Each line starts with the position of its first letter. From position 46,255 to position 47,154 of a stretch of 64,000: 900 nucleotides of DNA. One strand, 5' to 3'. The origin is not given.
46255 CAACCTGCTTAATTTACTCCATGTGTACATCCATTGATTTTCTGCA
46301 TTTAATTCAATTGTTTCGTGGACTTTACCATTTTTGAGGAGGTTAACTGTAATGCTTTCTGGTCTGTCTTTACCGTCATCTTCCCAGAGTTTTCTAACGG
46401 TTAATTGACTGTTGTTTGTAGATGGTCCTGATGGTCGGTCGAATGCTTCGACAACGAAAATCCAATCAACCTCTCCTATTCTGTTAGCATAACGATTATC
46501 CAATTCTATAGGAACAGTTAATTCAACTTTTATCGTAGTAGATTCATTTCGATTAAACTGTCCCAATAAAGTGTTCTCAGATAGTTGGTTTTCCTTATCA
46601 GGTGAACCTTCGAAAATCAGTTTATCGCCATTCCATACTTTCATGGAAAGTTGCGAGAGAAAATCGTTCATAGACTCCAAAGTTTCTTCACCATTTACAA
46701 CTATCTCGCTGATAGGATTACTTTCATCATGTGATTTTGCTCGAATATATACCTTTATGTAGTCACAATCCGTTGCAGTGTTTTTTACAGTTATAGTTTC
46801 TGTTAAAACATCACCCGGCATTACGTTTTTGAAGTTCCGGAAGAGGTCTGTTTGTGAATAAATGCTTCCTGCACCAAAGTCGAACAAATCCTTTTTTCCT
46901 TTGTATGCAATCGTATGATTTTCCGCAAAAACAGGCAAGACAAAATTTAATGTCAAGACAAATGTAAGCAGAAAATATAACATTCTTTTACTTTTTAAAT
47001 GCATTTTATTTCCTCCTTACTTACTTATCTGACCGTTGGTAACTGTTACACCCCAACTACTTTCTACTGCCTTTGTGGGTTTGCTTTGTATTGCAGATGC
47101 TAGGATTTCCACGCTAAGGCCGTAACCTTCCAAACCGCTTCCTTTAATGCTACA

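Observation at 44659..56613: Hybrid TasA-fibre / sortase operon: SipW, five TasA-like paralogs, a 1453-aa adhesin-like protein, a TasA-CnaB chimera with LIQTG sorting signal, and a sortase, under a TetR regulator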

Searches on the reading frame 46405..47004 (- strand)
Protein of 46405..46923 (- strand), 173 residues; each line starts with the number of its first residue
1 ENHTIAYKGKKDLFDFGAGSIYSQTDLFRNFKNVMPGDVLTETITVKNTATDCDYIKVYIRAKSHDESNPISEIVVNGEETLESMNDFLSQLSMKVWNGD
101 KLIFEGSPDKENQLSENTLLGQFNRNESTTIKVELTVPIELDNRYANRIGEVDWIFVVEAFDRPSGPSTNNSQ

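Call 7: find_homologous_proteins(query=window:46405-46923:-, max_evalue=0.001)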
Query seq(173 aa) (173 aa): 104 proteins with E <= 0.001 among 119 candidates.
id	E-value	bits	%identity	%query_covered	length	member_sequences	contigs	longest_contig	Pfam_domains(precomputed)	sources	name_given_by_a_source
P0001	1.4e-101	355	94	100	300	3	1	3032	PF05738.20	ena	-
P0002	2.9e-60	221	88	66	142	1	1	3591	-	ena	-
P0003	5.0e-59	217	62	97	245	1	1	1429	-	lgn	-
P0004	2.5e-58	215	61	95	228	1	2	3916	-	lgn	-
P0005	2.9e-58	214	60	97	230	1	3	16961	-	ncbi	-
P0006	6.8e-58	213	60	95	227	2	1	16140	-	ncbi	-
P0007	1.2e-56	209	58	99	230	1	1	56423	-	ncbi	-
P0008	3.5e-56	208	61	92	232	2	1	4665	PF05738.20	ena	-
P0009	6.9e-56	207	60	93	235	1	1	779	-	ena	-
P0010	2.5e-55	205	57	97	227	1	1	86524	-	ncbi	-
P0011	1.8e-54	202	59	92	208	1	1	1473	-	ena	-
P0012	5.3e-53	197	58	91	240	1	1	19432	-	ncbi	-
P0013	7.4e-53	197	57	92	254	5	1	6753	PF05738.20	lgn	-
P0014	1.5e-52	196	58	92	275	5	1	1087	PF05738.20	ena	-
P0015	2.2e-52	195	57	94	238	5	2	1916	-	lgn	-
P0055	2.3e-45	172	53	94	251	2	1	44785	-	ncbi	-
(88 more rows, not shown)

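Call 9: find_encoding_contigs(protein=P0010, flank=10000, max_places=2)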
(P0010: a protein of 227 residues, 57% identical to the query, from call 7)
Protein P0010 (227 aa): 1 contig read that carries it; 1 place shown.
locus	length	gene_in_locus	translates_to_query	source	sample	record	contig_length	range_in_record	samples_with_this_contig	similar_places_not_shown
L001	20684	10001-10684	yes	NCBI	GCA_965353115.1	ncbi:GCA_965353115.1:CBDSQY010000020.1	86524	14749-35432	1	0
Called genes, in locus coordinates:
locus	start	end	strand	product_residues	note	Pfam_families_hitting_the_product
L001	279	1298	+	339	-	-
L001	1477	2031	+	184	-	PF10502:Peptidase_S26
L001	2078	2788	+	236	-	-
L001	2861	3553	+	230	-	-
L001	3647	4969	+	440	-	PF12389:Peptidase_M73 (weak)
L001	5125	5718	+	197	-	-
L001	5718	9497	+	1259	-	-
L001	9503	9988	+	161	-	-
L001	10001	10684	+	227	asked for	-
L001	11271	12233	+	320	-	PF00561:Abhydrolase_1, PF12146:Hydrolase_4, PF12697:Abhydrolase_6 (weak)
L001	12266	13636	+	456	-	PF07690:MFS_1, PF13347:MFS_2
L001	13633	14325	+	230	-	PF05857:TraX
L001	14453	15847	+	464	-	PF02397:Bac_transf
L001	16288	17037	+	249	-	PF22435:MRM3-like_sub_bind, PF00588:SpoU_methylase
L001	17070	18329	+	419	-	PF02481:DNA_processg_A, PF17782:WHD_DprA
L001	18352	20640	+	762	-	PF01751:Toprim, PF01131:Topoisom_bac, PF01396:Zn_ribbon_Top1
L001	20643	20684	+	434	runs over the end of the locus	PF01134:GIDA, PF01266:DAO (weak), PF13450:NAD_binding_8 (weak)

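Call 10: find_encoding_contigs(protein=P0055, flank=10000, max_places=2)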
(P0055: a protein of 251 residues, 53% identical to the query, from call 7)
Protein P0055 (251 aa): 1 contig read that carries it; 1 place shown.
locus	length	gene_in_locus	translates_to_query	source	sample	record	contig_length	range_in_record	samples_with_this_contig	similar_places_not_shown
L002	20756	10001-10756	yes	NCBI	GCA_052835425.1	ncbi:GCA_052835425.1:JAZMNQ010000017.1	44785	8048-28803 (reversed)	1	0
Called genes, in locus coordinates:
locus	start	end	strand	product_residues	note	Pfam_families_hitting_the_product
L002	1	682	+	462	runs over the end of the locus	PF01554:MatE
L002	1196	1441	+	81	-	PF12844:HTH_19 (weak), PF13560:HTH_31, PF01381:HTH_3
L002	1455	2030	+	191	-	-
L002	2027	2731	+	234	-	-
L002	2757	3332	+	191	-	-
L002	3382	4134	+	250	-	PF12389:Peptidase_M73 (weak)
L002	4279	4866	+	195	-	-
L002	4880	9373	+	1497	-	PF09479:Flg_new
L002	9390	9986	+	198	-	-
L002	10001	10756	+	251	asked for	-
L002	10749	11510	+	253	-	PF04203:Sortase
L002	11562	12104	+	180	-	-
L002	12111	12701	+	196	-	PF10502:Peptidase_S26, PF00717:Peptidase_S24 (weak)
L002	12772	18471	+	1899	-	PF00746:Gram_pos_anchor (faint), PF24547:DUF7601, PF16569:GramPos_pilinBB, PF17802:SpaA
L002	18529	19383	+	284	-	PF04203:Sortase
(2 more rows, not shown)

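Call 17: search_solved_structures(query=A1, max_evalue=10, show_alignments=2)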
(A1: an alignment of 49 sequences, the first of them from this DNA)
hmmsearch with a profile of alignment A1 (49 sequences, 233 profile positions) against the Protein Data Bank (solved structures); distinct sequences matched with E-value up to 10: 3.
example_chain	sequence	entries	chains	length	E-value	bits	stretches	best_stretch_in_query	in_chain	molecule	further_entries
7sfy_A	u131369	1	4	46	0.32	13.6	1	98-130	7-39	Protein Mis18-alpha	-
8qag_A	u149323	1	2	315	0.68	12.6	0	194-228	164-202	sc-CC-6-95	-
9nf8_B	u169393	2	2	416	2.4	10.8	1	36-104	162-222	Lupus La protein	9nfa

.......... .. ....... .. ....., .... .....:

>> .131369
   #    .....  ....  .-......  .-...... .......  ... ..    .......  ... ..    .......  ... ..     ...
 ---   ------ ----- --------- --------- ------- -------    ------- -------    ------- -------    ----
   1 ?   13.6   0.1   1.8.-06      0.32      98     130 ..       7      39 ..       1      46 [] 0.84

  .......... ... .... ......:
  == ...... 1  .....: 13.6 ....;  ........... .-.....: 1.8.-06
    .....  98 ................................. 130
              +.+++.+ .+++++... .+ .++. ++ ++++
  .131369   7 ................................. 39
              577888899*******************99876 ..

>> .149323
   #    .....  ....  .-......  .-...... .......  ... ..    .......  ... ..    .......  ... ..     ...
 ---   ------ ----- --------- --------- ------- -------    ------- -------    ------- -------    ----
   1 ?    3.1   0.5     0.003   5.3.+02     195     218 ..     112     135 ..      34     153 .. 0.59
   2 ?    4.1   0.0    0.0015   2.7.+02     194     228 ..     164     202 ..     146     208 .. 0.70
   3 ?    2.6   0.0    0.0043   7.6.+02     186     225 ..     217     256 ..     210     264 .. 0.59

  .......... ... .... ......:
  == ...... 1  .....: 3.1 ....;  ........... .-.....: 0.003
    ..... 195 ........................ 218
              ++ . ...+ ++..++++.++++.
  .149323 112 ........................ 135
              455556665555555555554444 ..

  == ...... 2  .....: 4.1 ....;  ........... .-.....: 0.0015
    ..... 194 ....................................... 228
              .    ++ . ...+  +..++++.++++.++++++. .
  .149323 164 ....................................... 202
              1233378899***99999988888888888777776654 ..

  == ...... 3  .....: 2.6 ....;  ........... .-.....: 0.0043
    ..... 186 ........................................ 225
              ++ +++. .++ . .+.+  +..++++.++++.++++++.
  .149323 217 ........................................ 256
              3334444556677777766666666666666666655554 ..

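Call 21: find_related_loci(query=A1, collection=genome_contigs, flank=10000)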
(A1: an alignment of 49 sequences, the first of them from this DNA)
Query A1 (200 aa) in genome_contigs; peptide patterns used: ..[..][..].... (x = any residue, [..] = any of these).
399 stretches matched a pattern; 374 encode a relative of the query (tblastn E <= 1e-3); the best 80 are kept; 80 distinct loci.
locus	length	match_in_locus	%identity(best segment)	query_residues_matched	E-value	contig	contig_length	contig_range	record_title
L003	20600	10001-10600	79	1-200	2e-104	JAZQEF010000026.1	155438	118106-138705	MAG: Feifaniaceae bacterium isolate T1900044635_TS20190101.MAGScoT_cleanbin_000010 SGB_1128_k141_676185, whole genome sh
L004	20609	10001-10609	52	1-200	3e-66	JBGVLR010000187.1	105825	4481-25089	MAG: Acetatifactor sp. isolate fecal_MAG_277 fecal_MAG_277_contig_0187, whole genome shotgun sequence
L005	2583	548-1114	56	6-190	2e-66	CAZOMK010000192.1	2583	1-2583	MAG TPA_asm: uncultured Lachnospiraceae bacterium isolate SRP350583_co1_188 genome assembly, contig: NODE_55957_length_2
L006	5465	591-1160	52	6-195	3e-65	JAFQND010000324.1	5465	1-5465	MAG: Oscillospiraceae bacterium isolate RGIG1971 Goat_Cecum.Co__c2884336, whole genome shotgun sequence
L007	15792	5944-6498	57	6-190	3e-65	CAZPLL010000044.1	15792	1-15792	MAG TPA_asm: uncultured Oscillospiraceae bacterium isolate SRP225648_co1_586 genome assembly, contig: NODE_9249_length_1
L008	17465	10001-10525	58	26-199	3e-65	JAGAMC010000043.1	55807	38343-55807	MAG: Oscillospiraceae bacterium isolate RGIG8567 Water_deer_Cecum-3__c600271, whole genome shotgun sequence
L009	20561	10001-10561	52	4-190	1e-64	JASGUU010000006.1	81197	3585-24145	MAG: Bacillota bacterium isolate MAG114_KBP c_000000003088, whole genome shotgun sequence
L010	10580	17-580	54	1-188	2e-64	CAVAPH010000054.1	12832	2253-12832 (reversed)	bacterium isolate H07605-L1_cleanbin_000013 genome assembly, contig: Spades_H07605-L1_contig_1642, whole genome shotgun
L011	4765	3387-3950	53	1-188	8e-64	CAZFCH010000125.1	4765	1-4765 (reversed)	MAG TPA_asm: uncultured Oscillospiraceae bacterium isolate binchicken_co354_10 genome assembly, contig: NODE_20777_lengt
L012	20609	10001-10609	50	1-188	3e-62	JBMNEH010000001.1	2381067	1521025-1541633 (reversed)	MAG: Christensenellales bacterium isolate SBF912LR0FQ0015 contig_8008, whole genome shotgun sequence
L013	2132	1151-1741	49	1-196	8e-63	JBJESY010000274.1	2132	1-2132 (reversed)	MAG: Anaerovoracaceae bacterium isolate LOHA42_bin.026 NODE_42485_length_2132_cov_5.626384, whole genome shotgun sequenc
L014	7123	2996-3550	52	6-190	2e-61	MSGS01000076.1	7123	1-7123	MAG: Christensenellaceae bacterium Phil1 707_L1_merged_contig_9631, whole genome shotgun sequence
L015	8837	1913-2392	60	31-190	1e-61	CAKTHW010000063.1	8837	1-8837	MAG: uncultured Oscillospiraceae bacterium isolate REFINED_METABAT215_TOP10_CONTIGS_1500_ASSEMBLY_K77_MERGED__Hadza_MoBi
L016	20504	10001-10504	57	21-188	1e-61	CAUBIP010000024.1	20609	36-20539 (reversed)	MAG TPA_asm: uncultured Oscillospiraceae bacterium isolate SRR18940306_bin.18_MetaWRAP_v1.3_MAG genome assembly, contig:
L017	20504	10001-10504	59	22-190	1e-61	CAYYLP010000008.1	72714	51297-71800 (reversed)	MAG TPA_asm: uncultured Ruminococcus sp. isolate binchicken_co370_252 genome assembly, contig: NODE_515_length_72714_cov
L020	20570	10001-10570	50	1-190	2e-60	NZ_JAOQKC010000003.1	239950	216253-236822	Laedolimicola ammoniilytica strain Sanger_04 .13470_2_93.3, whole genome shotgun sequence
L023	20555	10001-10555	54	21-190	4e-60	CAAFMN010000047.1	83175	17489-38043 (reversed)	MAG TPA_asm: Clostridia bacterium, isolate HGM11780, WGS project CAAFMN010000000 data, contig: SRS1596872_11_k141_120883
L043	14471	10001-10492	53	25-188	1e-55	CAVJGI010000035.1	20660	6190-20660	Ruminococcus bicirculans (ex Wegman et al. 2014) isolate H07682-L1_cleanbin_000004 genome assembly, contig: Spades_H0768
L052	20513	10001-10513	46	6-189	1e-53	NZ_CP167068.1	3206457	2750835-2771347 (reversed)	Hominifimenecus sp. rT4P-3 chromosome, complete genome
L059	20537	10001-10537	49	7-188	1e-52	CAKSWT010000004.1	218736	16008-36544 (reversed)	MAG: uncultured Oscillospiraceae bacterium isolate REFINED_METABAT215_TOP10_CONTIGS_1500_ASSEMBLY_K77_MERGED__Hadza_PheC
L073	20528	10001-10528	47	24-199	1e-49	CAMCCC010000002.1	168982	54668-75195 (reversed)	MAG: uncultured bacterium isolate SRR17382097_bin.28_metaWRAP_v1.3_MAG genome assembly, contig: ERZ10544651.30, whole ge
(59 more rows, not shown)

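Call 26: predict_structure(alignment_id=A1)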
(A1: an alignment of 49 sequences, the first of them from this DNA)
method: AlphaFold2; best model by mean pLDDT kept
length: 200 residues; sequences in the alignment: 49
mean_pLDDT: 85.1   pTM: 0.76
mean pLDDT of the five models: 85.1, 85.0, 84.9, 84.3, 82.1
residues with pLDDT >= 90: 110; 70-90: 58; 50-70: 26; < 50: 6
segments of 3 or more residues with pLDDT < 50: 47-52
pLDDT, mean of each block of 10 residues (from residue 1): 80 88 65 86 56 55 89 95 95 90 88 94 96 92 95 96 94 86 93 68
secondary structure, 60 per line:
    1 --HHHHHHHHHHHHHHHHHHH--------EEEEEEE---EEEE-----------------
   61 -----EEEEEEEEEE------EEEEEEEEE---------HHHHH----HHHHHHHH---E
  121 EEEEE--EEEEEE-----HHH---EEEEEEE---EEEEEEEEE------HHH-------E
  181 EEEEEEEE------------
elements in order: H3-21 E30-36 E40-43 E66-75 E82-90 H100-104 H109-116 E120-125 E128-133 E145-151 E155-163 E180-188

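Call 31: fold_search(model_id=the predicted structure, library=pdb)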
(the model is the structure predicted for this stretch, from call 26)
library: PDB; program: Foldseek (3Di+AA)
matches with E <= 10: 1401; with E <= 0.001: 1
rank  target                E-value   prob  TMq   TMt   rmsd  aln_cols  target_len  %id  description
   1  7f5b_E                9.5e-04  1.00  0.32  0.33   6.5       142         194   13  LBD-TMD focused reconstruction of DNQX-bound GluK2-1xNeto2 complex (released 2021-09-29)
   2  7ueg_A                1.2e-03  1.00  0.41  0.45   3.8       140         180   11  Cryo-EM of bundling pili from Pyrobaculum calidifontis (released 2022-06-29)
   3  6f1h_C                1.3e-03  0.99  0.29  0.23   8.8       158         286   10  C1rC1s complex (released 2018-01-17)
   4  6f1c_A                1.5e-03  0.99  0.30  0.22   9.2       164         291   12  C1rC1s complex (released 2018-01-17)
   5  9pnk_A                2.5e-03  0.91  0.25  0.12   7.4       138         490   14  Crystal structure of the GH29-like fucosidase FucWf4 in complex with fucose (released 2025-11-05)
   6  5of2                  2.8e-03  1.00  0.37  0.38   6.1       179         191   13  The structural versatility of TasA in B. subtilis biofilm formation (released 2018-03-21)
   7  9lv1_A                2.8e-03  0.77  0.21  0.15   9.4       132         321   10  Crystal structure of H1 Haemagglutinin HN/18 from Influenza A virus (released 2026-02-18)
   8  6yg8_E                2.9e-03  0.89  0.23  0.10   9.4       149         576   13  Cryo-EM structure of a BcsB pentamer in the context of an assembled Bcs macrocomplex (released 2021-02-24)
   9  5fwv                  3.9e-03  0.96  0.24  0.18   6.7       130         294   10  Wnt modulator Kremen crystal form III at 3.2A (released 2016-07-20)
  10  5of1_B                4.4e-03  0.99  0.35  0.36   6.2       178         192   12  The structural versatility of TasA in B. subtilis biofilm formation (released 2018-03-21)
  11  9fwz_E                4.4e-03  0.87  0.25  0.32   8.1       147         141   10  Cryo-EM structure of the type 1 pilus assembly platform as part of the FimA-bound chaperone-usher pilus complex (Local (released 2025-06-04)
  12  6f1c_C                4.7e-03  0.93  0.27  0.21   9.3       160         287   11  C1rC1s complex (released 2018-01-17)
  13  6yg8_B                5.3e-03  0.87  0.25  0.10  10.0       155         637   14  Cryo-EM structure of a BcsB pentamer in the context of an assembled Bcs macrocomplex (released 2021-02-24)
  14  3jqw_A                6.3e-03  0.80  0.18  0.27  11.1       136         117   10  Crystal structure of Clostridium histolyticum colH collagenase collagen-binding domain 3 at 2 Angstrom resolution in p (released 2010-09-29)
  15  9pnk_B                6.3e-03  0.80  0.23  0.12   7.6       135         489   13  Crystal structure of the GH29-like fucosidase FucWf4 in complex with fucose (released 2025-11-05)
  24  5of1_A                1.0e-02  0.99  0.36  0.35   6.2       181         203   13  The structural versatility of TasA in B. subtilis biofilm formation (released 2018-03-21)
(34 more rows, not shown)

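Call 56: search_protein_representatives(alignment_id=A1)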
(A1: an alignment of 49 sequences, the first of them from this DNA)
Query: 49 sequences, 233 profile positions. Proteins with E-value up to 0.001 (for the whole library): 3134; up to 1e-10: 1814; up to 1e-30: 587. The best 150 are listed.
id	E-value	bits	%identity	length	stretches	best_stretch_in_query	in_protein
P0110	4.3e-94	330.7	-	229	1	1-229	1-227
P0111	2.8e-91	321.5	-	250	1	1-231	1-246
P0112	1.4e-90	319.2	-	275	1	1-230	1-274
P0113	2.0e-88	312.2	-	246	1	1-229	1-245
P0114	9.5e-88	309.9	-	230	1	1-232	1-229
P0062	1.7e-87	309.1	-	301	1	5-232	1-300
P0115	4.6e-87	307.7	-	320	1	1-231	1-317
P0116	7.2e-87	307.1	-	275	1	1-231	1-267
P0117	2.5e-85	302.0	-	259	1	3-231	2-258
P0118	8.9e-85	300.2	-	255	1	3-230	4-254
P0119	4.3e-84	298.0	-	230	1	1-230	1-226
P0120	6.1e-84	297.5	-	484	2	4-204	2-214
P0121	7.7e-84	297.1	-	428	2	2-195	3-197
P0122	2.3e-83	295.6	-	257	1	2-232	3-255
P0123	9.1e-83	293.6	-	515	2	1-195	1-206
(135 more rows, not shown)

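Call 79: search_protein_families(library=pfam, alignment_id=A1, max_evalue=0.01)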
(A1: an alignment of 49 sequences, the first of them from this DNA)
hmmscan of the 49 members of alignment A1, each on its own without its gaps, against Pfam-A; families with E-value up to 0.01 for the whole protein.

A. member 1, seq(200 aa): 0 families

B. families by the number of members that match (of 49 scanned): 4 families
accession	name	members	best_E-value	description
PF00746.26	Gram_pos_anchor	8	2.3e-05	LPXTG cell wall anchor motif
PF05887.16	Trypan_PARP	1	0.00013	Procyclic acidic repetitive protein (PARP)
PF25195.1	DPC2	1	0.002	Diatom pyrenoid component 2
PF06280.18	fn3_5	1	0.0094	Fn3-like domain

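Call 84: search_protein_families(library=pfam, proteins=[L012:6366-9350:+, L020:6072-9380:+, L023:6266-9337:+, L043:6329-9325:+, L052:6783-9359:+, L001:5715-9497:+, L016:6007-9270:+, L059:6225-9401:+, L073:6902-9352:+], max_evalue=0.001)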
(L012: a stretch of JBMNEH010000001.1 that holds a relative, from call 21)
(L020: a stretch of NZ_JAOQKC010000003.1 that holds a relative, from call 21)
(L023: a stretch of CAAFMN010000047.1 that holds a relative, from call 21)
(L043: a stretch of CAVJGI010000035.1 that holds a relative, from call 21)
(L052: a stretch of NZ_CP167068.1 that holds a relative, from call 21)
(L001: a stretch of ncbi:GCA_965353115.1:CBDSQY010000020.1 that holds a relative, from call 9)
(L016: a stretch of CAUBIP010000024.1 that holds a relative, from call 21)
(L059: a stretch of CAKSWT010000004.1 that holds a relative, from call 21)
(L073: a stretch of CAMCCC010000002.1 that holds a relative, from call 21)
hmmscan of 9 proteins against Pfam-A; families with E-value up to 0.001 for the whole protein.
L012:6366-9350:+ (994 aa): 2 families
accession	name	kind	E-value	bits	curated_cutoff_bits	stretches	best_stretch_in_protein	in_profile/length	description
PF13519.12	VWA_2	-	6.2e-05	24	27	0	348-401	56-106/107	von Willebrand factor type A domain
PF00092.34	VWA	-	0.00057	20.6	23.8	0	345-488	55-171/174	von Willebrand factor type A domain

L020:6072-9380:+ (1102 aa): 2 families
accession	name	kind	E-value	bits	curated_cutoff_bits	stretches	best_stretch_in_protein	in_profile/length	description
PF09479.16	Flg_new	-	3.7e-11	43.4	27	1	114-184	1-65/65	Listeria-Bacteroides repeat domain (List_Bact_rpt)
PF19407.5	DUF5979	-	0.00032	21.7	25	1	1008-1082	16-102/104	Domain of unknown function (DUF5979)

L023:6266-9337:+ (1023 aa): 2 families
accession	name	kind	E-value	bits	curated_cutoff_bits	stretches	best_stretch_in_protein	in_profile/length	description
PF00092.34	VWA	-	2.4e-07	31.6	23.8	1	367-470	52-145/174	von Willebrand factor type A domain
PF13519.12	VWA_2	-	9.6e-07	29.8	27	1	375-427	57-106/107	von Willebrand factor type A domain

L043:6329-9325:+ (998 aa): 1 family
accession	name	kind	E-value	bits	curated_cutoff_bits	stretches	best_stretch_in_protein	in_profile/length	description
PF17802.7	SpaA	-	3.8e-06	27.4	23.1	1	889-975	3-90/91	Prealbumin-like fold domain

L052:6783-9359:+ (858 aa): 2 families
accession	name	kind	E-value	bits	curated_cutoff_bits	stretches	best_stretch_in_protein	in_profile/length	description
PF00092.34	VWA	-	1.2e-17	65.2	23.8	1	110-285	1-147/174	von Willebrand factor type A domain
PF13519.12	VWA_2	-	6e-15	56.2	27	1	111-241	1-106/107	von Willebrand factor type A domain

L001:5715-9497:+ (1260 aa): 0 families

L016:6007-9270:+ (1087 aa): 1 family
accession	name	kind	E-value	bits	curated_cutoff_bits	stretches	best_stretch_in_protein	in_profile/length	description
PF09479.16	Flg_new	-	9.9e-17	61.3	27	2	209-265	1-52/65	Listeria-Bacteroides repeat domain (List_Bact_rpt)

L059:6225-9401:+ (1058 aa): 2 families
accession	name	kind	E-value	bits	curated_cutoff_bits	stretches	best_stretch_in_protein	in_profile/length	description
PF13519.12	VWA_2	-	1.4e-07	32.6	27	1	429-482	56-106/107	von Willebrand factor type A domain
PF00092.34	VWA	-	1e-06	29.5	23.8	1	374-522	21-142/174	von Willebrand factor type A domain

L073:6902-9352:+ (816 aa): 2 families
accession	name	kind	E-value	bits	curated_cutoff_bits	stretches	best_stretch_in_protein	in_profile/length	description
PF00092.34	VWA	-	3.5e-19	70.1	23.8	1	74-252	1-150/174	von Willebrand factor type A domain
PF13519.12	VWA_2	-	6.2e-17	62.6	27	1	75-205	1-106/107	von Willebrand factor type A domain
